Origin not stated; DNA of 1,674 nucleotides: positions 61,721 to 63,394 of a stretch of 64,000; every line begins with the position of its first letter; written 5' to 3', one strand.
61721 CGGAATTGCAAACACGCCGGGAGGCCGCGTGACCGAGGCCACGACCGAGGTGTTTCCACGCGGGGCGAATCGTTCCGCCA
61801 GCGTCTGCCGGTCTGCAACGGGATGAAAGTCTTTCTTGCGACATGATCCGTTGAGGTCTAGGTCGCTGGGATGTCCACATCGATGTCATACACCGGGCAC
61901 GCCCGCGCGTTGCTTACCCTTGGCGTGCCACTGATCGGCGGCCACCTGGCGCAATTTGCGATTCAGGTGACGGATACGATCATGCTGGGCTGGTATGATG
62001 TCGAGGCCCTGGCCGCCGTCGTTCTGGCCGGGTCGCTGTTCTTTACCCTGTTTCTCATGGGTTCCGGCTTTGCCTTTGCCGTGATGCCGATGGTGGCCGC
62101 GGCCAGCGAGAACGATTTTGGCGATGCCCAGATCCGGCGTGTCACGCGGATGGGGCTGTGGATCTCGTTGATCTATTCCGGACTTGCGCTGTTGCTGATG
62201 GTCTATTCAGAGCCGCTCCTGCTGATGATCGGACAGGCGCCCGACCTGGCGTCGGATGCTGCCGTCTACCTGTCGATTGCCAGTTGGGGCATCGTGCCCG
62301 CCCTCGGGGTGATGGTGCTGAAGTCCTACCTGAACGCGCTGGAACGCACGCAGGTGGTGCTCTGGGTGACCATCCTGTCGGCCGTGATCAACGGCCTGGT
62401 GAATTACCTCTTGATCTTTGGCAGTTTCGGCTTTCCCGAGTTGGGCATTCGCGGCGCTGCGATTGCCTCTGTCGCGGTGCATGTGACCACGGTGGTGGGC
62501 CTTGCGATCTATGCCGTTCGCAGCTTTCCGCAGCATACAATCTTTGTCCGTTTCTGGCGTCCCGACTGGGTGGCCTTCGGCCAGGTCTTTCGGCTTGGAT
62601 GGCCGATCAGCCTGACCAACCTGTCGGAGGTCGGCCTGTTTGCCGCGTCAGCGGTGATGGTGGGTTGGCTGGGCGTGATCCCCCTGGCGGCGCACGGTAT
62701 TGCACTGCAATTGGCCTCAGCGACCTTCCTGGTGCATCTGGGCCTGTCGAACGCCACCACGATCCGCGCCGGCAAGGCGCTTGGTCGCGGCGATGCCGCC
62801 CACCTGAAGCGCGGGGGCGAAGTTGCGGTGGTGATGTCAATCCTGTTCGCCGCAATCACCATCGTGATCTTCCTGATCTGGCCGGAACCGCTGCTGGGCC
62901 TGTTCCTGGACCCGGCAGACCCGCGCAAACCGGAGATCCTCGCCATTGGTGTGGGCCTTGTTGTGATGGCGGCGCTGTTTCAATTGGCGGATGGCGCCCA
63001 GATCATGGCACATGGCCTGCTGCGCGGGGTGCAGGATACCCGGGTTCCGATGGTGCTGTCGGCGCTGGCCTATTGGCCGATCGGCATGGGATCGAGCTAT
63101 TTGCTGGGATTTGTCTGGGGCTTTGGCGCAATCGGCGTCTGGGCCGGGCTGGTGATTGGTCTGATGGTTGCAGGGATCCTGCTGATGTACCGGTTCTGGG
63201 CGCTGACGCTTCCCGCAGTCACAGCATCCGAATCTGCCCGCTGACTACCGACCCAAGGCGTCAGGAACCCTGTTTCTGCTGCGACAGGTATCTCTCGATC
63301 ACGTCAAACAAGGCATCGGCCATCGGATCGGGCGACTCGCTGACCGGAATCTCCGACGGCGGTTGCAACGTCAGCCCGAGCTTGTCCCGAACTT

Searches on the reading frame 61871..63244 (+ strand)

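Call 62: search_protein_families(library=pfam, proteins=[window:61871-63244:+], max_evalue=0.00001)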
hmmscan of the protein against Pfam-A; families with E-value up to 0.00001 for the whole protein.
window:61871-63244:+ (457 aa): 1 family
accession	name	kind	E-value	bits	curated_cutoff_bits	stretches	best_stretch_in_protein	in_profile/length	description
PF01554.23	MatE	-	2.8e-49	167.3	24.9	2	245-411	1-161/161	MatE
